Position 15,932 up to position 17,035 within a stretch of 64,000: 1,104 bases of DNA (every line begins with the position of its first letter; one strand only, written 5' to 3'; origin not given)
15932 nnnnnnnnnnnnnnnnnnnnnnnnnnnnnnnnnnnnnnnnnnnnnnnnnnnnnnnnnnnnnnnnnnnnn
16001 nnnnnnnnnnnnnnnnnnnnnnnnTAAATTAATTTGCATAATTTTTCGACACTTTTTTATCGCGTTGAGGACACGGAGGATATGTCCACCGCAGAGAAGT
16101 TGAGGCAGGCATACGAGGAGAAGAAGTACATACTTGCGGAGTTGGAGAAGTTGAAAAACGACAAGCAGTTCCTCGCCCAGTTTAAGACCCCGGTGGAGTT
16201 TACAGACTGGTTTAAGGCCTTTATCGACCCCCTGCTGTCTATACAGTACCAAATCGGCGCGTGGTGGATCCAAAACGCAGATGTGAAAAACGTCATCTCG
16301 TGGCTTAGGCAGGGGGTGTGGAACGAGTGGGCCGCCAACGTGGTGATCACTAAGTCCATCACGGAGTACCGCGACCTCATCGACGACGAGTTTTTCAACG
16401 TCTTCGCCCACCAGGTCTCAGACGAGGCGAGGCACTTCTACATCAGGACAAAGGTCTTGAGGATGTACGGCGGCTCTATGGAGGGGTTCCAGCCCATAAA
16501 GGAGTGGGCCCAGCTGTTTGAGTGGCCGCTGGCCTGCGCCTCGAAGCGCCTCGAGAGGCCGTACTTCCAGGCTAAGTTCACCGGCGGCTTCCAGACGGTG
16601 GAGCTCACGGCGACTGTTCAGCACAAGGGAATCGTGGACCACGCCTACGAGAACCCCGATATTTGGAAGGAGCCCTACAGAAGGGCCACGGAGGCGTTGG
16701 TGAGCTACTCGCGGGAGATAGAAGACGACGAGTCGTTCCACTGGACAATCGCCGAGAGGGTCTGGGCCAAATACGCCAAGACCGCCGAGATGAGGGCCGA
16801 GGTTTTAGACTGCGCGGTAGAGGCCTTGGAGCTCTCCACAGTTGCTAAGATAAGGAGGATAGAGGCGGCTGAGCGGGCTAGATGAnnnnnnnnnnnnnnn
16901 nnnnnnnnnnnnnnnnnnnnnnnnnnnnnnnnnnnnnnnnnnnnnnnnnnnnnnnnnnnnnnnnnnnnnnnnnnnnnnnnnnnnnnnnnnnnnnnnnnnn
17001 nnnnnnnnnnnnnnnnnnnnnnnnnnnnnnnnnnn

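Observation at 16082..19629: Undescribed-looking operon: PaaA-like diiron protein, Rieske ferredoxin, PpsA-like His-swivel phosphotransferase and IMPase-family phosphatase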

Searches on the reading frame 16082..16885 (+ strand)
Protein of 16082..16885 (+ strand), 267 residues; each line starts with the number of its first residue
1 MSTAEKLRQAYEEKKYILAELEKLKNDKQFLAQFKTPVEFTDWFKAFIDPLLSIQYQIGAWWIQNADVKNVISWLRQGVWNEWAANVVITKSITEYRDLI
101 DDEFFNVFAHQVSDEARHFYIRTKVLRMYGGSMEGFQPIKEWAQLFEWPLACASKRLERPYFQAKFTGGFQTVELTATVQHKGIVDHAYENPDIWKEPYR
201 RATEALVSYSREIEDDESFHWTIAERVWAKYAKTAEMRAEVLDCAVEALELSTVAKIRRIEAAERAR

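Call 4: search_protein_families(library=pfam, proteins=[window:16082-16885:+], max_evalue=0.1)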
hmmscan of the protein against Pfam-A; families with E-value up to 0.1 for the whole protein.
window:16082-16885:+ (267 aa): 2 families
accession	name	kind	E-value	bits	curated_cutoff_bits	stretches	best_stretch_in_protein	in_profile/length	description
PF10862.14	FcoT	-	0.018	15.1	27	1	54-108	62-116/156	FcoT-like thioesterase domain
PF08757.17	CotH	-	0.037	14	23.8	1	8-79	136-203/322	CotH kinase protein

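Call 6: search_protein_families(library=ncbifam, proteins=[window:16082-16885:+], max_evalue=1)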
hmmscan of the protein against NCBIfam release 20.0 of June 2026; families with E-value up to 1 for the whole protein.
window:16082-16885:+ (267 aa): 1 family
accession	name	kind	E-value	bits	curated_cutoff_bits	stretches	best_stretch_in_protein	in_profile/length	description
NF041302.1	HMG_CoAsyn_Halo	equivalog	0.045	12.7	800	1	27-70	295-338/443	hydroxymethylglutaryl-CoA synthase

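Call 7: search_solved_structures(query=window:16082-16885:+, max_evalue=10, show_alignments=2)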
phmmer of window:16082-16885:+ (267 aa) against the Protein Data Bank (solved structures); distinct sequences matched with E-value up to 10: 1.
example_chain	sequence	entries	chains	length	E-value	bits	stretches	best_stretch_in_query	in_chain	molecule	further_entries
3pl2_A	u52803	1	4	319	0.64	12.7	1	15-51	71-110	Sugar kinase, ribokinase family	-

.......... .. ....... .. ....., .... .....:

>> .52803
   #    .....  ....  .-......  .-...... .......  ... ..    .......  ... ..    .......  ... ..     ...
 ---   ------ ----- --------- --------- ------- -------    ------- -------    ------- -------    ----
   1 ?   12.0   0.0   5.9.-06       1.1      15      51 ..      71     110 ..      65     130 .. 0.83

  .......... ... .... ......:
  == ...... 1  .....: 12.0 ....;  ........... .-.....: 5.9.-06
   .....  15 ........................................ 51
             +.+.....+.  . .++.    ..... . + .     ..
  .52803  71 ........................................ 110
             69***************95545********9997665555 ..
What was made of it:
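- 16082..16885 (+): G1: a 267-aa ferritin-like diiron-carboxylate-type protein from a new Pyrobaculum-restricted family. It is an in-frame hybrid of paralogues G1a and G1b. No Pfam, NCBIfam or PDB sequence hit (calls 4, 6, 7).
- Checked: G1 has no significant hit in Pfam or NCBIfam, or by sequence in the PDB (calls 4, 6, 7).
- No metal-family HMM matches G1 directly (calls 4, 6, 7).
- Tried and rejected: Pfam, NCBIfam and PDB sequence searches gave nothing (calls 4, 6, 7).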

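Call 9: find_homologous_proteins(query=window:16082-16885:+, max_evalue=0.001)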
Query window:16082-16885:+ (267 aa): 28 proteins with E <= 0.001 among 499 candidates.
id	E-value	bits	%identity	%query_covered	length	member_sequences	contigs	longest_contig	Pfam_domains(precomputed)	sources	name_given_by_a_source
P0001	6.0e-175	598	99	100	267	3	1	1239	-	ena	-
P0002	5.9e-145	500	83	98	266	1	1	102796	-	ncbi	ncbi:MAG: hypothetical protein QW452_03965 [Pyrobaculum sp.]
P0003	8.0e-134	463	77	99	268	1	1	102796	-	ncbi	ncbi:MAG: hypothetical protein QW452_04045 [Pyrobaculum sp.]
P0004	1.1e-129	450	74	100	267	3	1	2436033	-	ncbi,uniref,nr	ncbi:hypothetical protein Pogu_1790 [Pyrobaculum oguniense TE7]|uniref:Ferritin-like domain-containi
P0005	2.1e-129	449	73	100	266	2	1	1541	-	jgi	-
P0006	2.4e-121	422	68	99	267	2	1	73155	-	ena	-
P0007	2.8e-118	412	66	99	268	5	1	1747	-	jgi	-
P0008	1.3e-116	407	65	99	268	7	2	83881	-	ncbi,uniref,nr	ncbi:hypothetical protein [Pyrobaculum aerophilum]|uniref:Uncharacterized protein n=1 Tax=Pyrobaculu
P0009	2.2e-113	396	64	99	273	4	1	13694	-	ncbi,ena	-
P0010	2.2e-113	396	64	99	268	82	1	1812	-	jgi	jgi:hypothetical protein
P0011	1.0e-112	394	63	99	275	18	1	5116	-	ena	-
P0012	4.5e-112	392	62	99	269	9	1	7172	-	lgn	-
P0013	8.2e-106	371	59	99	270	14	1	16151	-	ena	-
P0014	1.0e-105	371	59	99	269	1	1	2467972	-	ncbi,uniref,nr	ncbi:hypothetical protein [Pyrobaculum ferrireducens]|uniref:Ferritin-like domain-containing protein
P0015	1.9e-101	357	57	99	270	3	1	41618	-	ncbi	-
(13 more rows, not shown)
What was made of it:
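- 16082..16885 (+): 28 homologues, all Pyrobaculum or Thermoproteaceae (call 9).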

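Call 14: search_solved_structures(query=A1, max_evalue=10, show_alignments=3)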
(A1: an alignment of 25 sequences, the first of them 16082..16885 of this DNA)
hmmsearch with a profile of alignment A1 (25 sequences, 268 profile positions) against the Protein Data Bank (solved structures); distinct sequences matched with E-value up to 10: 7.
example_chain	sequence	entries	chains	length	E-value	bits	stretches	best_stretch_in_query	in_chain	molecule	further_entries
6d9f_A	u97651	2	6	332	0.33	13.2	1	82-130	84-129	Putative VlmB homolog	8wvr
1v5k_A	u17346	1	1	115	0.77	12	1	27-49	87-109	microtubule-associated protein, RP/EB family, member 1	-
2qjz_A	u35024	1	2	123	0.78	12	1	27-49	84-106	Microtubule-associated protein RP/EB family member 1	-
1pa7_A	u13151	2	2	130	0.86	11.9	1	27-49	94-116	Microtubule-associated protein RP/EB family member 1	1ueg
1vka_A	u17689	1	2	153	1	11.6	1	27-49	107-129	Microtubule-associated protein RP/EB family member 1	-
7jjt_A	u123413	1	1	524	1.5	11.1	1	28-71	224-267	Alpha-amylase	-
9fz2_A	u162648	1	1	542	1.6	11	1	28-71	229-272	Alpha-amylase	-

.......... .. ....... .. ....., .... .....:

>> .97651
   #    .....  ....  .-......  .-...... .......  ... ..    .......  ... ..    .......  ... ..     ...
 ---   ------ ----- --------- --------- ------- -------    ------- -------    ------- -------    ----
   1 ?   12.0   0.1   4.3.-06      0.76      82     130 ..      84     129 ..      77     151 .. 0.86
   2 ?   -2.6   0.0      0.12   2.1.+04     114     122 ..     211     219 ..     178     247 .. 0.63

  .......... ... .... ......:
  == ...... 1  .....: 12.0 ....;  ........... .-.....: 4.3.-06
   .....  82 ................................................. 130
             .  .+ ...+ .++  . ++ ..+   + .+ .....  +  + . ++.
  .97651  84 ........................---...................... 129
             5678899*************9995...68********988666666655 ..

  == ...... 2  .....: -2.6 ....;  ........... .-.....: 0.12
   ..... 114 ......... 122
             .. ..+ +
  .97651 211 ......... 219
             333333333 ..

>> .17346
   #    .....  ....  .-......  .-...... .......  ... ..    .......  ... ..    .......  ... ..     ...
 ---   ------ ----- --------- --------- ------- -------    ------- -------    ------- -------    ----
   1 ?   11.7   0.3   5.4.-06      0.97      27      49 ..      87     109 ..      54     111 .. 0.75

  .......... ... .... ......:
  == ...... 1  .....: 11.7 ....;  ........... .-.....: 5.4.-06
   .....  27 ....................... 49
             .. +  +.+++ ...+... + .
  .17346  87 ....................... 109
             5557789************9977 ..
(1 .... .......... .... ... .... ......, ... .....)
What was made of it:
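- On Ferritin-like diiron-carboxylate superfamily (G1): Direct searches find nothing (calls 4, 6, 7), and the family-only profile gives E=0.33 (call 14).
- The Pyrobaculum-only profile gives E=0.33 to the VlmB homologue (call 14).
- Tried and rejected: The family-only profile against the PDB was non-significant (call 14).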

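Call 15: find_related_loci(query=A1, collection=genome_contigs, flank=10000)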
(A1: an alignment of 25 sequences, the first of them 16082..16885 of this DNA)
Query A1 (267 aa) in genome_contigs; peptide patterns used: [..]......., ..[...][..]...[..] (x = any residue, [..] = any of these).
148 stretches matched a pattern; 6 encode a relative of the query (tblastn E <= 1e-3); 6 distinct loci.
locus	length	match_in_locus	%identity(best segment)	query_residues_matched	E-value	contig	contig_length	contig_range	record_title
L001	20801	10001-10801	74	1-267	3e-136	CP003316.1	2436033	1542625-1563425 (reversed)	Pyrobaculum oguniense TE7, complete genome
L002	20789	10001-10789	68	3-265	7e-127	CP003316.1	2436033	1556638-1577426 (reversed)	Pyrobaculum oguniense TE7, complete genome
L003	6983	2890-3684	65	1-265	2e-120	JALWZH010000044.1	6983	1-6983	MAG: Thermoproteales archaeon isolate T2_metabat1_scaf2bin.089 T2_NODE_18385_length_6983_cov_2.971558, whole genome shot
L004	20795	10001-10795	64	1-265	5e-120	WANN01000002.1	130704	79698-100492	MAG: Thermoproteaceae archaeon isolate S141_100_esom k151_111921, whole genome shotgun sequence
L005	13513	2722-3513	57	1-264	7e-108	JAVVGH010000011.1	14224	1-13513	MAG: Pyrobaculum sp. isolate PSS.bin.21 NODE_635_length_14224_cov_109.463759, whole genome shotgun sequence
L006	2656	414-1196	51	1-265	1e-89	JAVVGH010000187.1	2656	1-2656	MAG: Pyrobaculum sp. isolate PSS.bin.21 NODE_5412_length_2656_cov_115.877355, whole genome shotgun sequence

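Call 23: search_protein_families(library=pfam, proteins=[L005:7959-9818:+, L005:9815-10822:+, L005:10881-12356:+, L005:12347-12982:+, L005:1731-2657:+, L005:6222-7007:-, L005:7004-7774:-, L001:1114-1944:+, L001:13578-13979:-, L001:15613-17286:-], max_evalue=0.001)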
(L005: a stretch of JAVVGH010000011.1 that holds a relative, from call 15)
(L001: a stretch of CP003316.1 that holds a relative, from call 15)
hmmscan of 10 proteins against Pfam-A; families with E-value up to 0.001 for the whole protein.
L005:7959-9818:+ (619 aa): 1 family
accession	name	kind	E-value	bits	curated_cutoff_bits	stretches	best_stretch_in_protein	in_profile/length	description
PF00391.29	PEP-utilizers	-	2.5e-24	85.1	23.1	1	543-613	2-72/72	PEP-utilising enzyme, mobile domain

L005:9815-10822:+ (335 aa): 1 family
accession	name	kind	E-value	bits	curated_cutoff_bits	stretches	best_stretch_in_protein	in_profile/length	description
PF01326.24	PPDK_N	-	8e-91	305.2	27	1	17-315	3-320/328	Pyruvate phosphate dikinase, AMP/ATP-binding domain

L005:10881-12356:+ (491 aa): 1 family
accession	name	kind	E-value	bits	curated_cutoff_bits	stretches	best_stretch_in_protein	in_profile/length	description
PF00171.27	Aldedh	-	5.4e-133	444.3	23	1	20-485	2-460/461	Aldehyde dehydrogenase family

L005:12347-12982:+ (211 aa): 3 families
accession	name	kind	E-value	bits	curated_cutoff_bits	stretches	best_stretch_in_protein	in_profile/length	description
PF00702.32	Hydrolase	-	1.1e-17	65.4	26.4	1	3-171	1-191/191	haloacid dehalogenase-like hydrolase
PF13419.12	HAD_2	-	1.5e-13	51.7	23.8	1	7-177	2-178/178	Haloacid dehalogenase-like hydrolase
PF13242.12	Hydrolase_like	-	2.4e-09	37.4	22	1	135-196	3-73/75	HAD-hyrolase-like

L005:1731-2657:+ (308 aa): 1 family
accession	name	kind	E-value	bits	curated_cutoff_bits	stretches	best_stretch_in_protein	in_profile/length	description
PF04014.23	MazE_antitoxin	-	3.5e-06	27.3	24.7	1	13-51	4-41/48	Antidote-toxin recognition MazE, bacterial antitoxin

L005:6222-7007:- (261 aa): 4 families
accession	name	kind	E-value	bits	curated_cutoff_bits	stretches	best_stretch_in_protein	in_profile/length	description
PF13344.12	Hydrolase_6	-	1e-13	51.6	27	1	8-108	2-99/101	Haloacid dehalogenase-like hydrolase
PF13242.12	Hydrolase_like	-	1.4e-12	47.8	22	1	185-232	2-49/75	HAD-hyrolase-like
PF00702.32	Hydrolase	-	3.6e-11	44.3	26.4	1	5-225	2-191/191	haloacid dehalogenase-like hydrolase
PF13419.12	HAD_2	-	5.3e-08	33.6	23.8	1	181-231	129-178/178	Haloacid dehalogenase-like hydrolase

L005:7004-7774:- (256 aa): 3 families
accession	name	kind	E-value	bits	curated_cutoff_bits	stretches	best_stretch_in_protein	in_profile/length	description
PF13344.12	Hydrolase_6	-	1.9e-19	70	27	1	8-110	2-100/101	Haloacid dehalogenase-like hydrolase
PF13242.12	Hydrolase_like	-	7.5e-16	58.2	22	1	182-253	2-74/75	HAD-hyrolase-like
PF00702.32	Hydrolase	-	1.2e-06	29.5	26.4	1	6-221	3-191/191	haloacid dehalogenase-like hydrolase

L001:1114-1944:+ (276 aa): 1 family
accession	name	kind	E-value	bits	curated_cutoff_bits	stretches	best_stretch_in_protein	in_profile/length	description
PF02900.23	LigB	-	3.2e-44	151.5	26.3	1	9-261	4-254/269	Catalytic LigB subunit of aromatic ring-opening dioxygenase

L001:13578-13979:- (133 aa): 1 family
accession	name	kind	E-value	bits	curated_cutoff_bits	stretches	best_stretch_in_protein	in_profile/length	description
PF03928.20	HbpS-like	-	4.2e-28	98.4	25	1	4-124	4-125/128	Haem degrading protein HbpS-like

L001:15613-17286:- (557 aa): 1 family
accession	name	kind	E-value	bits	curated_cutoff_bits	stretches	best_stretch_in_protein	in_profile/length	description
PF00115.25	COX1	-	5.3e-88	296.2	34.8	1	12-472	1-436/436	Cytochrome C and Quinol oxidase polypeptide I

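Call 25: predict_structure(alignment_id=A1)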
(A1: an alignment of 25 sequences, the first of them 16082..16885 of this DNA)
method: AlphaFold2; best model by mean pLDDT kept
length: 267 residues; sequences in the alignment: 25
mean_pLDDT: 96.0   pTM: 0.91
mean pLDDT of the five models: 96.0, 95.9, 95.4, 95.2, 94.9
residues with pLDDT >= 90: 261; 70-90: 5; 50-70: 1; < 50: 0
segments of 3 or more residues with pLDDT < 50: none
pLDDT, mean of each block of 10 residues (from residue 1): 95 97 97 98 97 98 96 96 96 94 94 96 98 95 96 96 97 96 98 97 98 94 96 97 98 97 82
secondary structure, 60 per line:
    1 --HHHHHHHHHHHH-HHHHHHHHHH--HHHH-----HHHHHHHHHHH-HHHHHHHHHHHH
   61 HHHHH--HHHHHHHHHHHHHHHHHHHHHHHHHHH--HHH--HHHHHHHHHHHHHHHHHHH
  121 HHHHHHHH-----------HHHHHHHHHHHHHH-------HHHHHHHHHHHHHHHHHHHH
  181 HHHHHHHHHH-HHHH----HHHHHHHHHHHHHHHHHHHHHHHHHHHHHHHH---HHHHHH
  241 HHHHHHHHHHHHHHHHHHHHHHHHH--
elements in order: H3-14 H16-25 H28-31 H37-47 H49-65 H68-94 H102-128 H140-153 H161-190 H192-195 H200-231 H235-265
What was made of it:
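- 16082..16885 (+): AF2 pLDDT 96, all-helical, with the candidate ligands on helices 68-94, 102-128, 161-190 and 200-231 (call 25).
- On Ferritin-like diiron-carboxylate superfamily (G1): They lie on helices 68-94, 102-128, 161-190 and 200-231 of a pLDDT-96 model (call 25).
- These residues sit on four long helices of 27-32 residues (call 25).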

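Call 27: search_protein_representatives(alignment_id=A1)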
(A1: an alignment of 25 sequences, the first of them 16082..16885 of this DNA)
Query: 25 sequences, 268 profile positions. Proteins with E-value up to 0.001 (for the whole library): 34; up to 1e-10: 11; up to 1e-30: 6. The best 34 are listed.
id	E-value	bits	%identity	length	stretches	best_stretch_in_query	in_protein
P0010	3.8e-150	514.8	-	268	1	1-268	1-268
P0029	8.2e-72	257.9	-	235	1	36-268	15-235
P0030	9.6e-62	224.9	-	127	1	69-194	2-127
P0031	5.0e-44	166.8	-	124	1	133-267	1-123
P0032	2.6e-43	164.4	-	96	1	125-220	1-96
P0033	3.7e-40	154.1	-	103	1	38-141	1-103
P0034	2.5e-19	85.8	-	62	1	41-93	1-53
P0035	4.1e-19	85.1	-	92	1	1-73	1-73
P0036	6.9e-19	84.4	-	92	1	36-108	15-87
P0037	3.9e-12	62.2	-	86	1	12-64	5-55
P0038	7.2e-11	58.1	-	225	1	36-262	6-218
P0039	1.4e-10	57.1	-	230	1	58-241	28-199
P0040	1.2e-09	54.1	-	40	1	229-268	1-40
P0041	3.1e-09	52.7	-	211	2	70-156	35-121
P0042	4.3e-09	52.2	-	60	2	167-202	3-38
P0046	2.3e-06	43.3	-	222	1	68-173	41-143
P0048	3.7e-06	42.6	-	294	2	71-146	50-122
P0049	2.1e-05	40.1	-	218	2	70-147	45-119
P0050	2.7e-05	39.8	-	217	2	37-127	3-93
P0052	4.1e-05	39.2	-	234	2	70-146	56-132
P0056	1.6e-04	37.3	-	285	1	37-232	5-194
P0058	3.8e-04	36.0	-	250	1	108-250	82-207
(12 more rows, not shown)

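Call 28: search_protein_families(library=pfam, proteins=[P0038, P0039, P0041, P0046, P0048, P0049, P0050, P0052, P0056, P0058], max_evalue=0.1)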
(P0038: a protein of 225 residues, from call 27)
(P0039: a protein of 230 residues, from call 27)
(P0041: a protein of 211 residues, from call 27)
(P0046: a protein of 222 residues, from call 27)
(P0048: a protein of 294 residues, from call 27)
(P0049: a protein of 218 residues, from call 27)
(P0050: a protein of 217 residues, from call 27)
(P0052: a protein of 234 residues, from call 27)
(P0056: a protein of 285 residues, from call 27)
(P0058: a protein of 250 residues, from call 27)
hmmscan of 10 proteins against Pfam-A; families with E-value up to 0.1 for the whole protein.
P0038 (225 aa): 1 family
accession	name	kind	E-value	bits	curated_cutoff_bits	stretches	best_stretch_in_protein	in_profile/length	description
PF04305.20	DUF455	-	0.00035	20.7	34.3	1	78-190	99-209/247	Protein of unknown function (DUF455)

P0039 (230 aa): 2 families
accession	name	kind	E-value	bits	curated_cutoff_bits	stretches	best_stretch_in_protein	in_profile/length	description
PF19825.5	DUF6306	-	0.01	16.5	23.7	0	40-101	2-60/129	Domain of unknown function (DUF6306)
PF11898.13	DUF3418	-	0.018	14.2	25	1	11-89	279-358/582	Domain of unknown function (DUF3418)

P0041 (211 aa): 2 families
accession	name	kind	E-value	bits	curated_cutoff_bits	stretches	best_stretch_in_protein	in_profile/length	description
PF11583.14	AurF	-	3.2e-05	23.7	29.6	1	75-198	109-227/282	P-aminobenzoate N-oxygenase AurF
PF04305.20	DUF455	-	0.0014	18.7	34.3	1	27-184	54-205/247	Protein of unknown function (DUF455)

P0046 (222 aa): 4 families
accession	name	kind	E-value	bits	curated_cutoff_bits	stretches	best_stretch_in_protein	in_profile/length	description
PF14518.11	Haem_oxygenas_2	-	2.8e-05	24.4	28.9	1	49-203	5-172/177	Iron-containing redox enzyme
PF04305.20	DUF455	-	0.0028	17.7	34.3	1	82-192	103-209/247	Protein of unknown function (DUF455)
PF00210.30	Ferritin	-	0.0037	17.6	24.5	1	70-176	29-129/142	Ferritin-like domain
PF02915.23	Rubrerythrin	-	0.037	14.9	22.8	0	33-94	72-135/137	Rubrerythrin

P0048 (294 aa): 4 families
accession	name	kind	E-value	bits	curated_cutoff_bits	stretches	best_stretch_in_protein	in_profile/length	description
PF00301.25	Rubredoxin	-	2.8e-23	82.1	23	1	244-289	2-47/47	Rubredoxin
PF04305.20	DUF455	-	3.8e-06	27.1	34.3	1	79-220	94-238/247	Protein of unknown function (DUF455)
PF21349.2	RUBY_RBDX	-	0.022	14.7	26.5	0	244-254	1-11/30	Rubrerythrin, rubredoxin-like domain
PF23458.2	DUF7130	-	0.077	13.3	35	0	229-290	39-84/89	Domain of unknown function (DUF7130)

P0049 (218 aa): 4 families
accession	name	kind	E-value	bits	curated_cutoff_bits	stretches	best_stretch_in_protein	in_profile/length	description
PF04305.20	DUF455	-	1.4e-05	25.3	34.3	1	75-190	94-210/247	Protein of unknown function (DUF455)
PF02915.23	Rubrerythrin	-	0.0014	19.4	22.8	1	79-180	34-137/137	Rubrerythrin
PF13668.12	Ferritin_2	-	0.0027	18.3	24.7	1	114-188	12-73/138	Ferritin-like domain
PF19599.4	DUF6104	-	0.0097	16.6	27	0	120-135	34-49/58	Family of unknown function (DUF6104)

P0050 (217 aa): 2 families
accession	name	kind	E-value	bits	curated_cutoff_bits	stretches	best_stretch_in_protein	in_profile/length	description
PF04305.20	DUF455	-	0.0015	18.6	34.3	1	15-95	36-120/247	Protein of unknown function (DUF455)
PF06175.17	MiaE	-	0.037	14.3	27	1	27-132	17-119/199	tRNA-(MS[2]IO[6]A)-hydroxylase (MiaE)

P0052 (234 aa): 2 families
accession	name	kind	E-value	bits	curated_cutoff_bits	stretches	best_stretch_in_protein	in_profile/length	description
PF04305.20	DUF455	-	3.7e-06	27.1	34.3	1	93-218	101-226/247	Protein of unknown function (DUF455)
PF03232.19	COQ7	-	0.00061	19.9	23.5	0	146-186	9-51/169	Ubiquinone biosynthesis protein COQ7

P0056 (285 aa): 2 families
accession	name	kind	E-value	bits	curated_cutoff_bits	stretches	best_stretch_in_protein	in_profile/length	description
PF05138.18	PaaA_PaaC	-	0.00028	20.6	28.5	1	139-215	106-181/263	Phenylacetic acid catabolic protein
PF04305.20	DUF455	-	0.039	13.9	34.3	0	162-206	172-216/247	Protein of unknown function (DUF455)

P0058 (250 aa): 2 families
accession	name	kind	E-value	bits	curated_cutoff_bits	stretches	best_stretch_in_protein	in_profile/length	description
PF04305.20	DUF455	-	1.8e-10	41.3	34.3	1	63-211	82-224/247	Protein of unknown function (DUF455)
PF14989.11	CCDC32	-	0.071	13.5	27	0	3-33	78-109/150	Coiled-coil domain containing 32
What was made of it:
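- One distant relative is fused to a rubredoxin (call 28).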
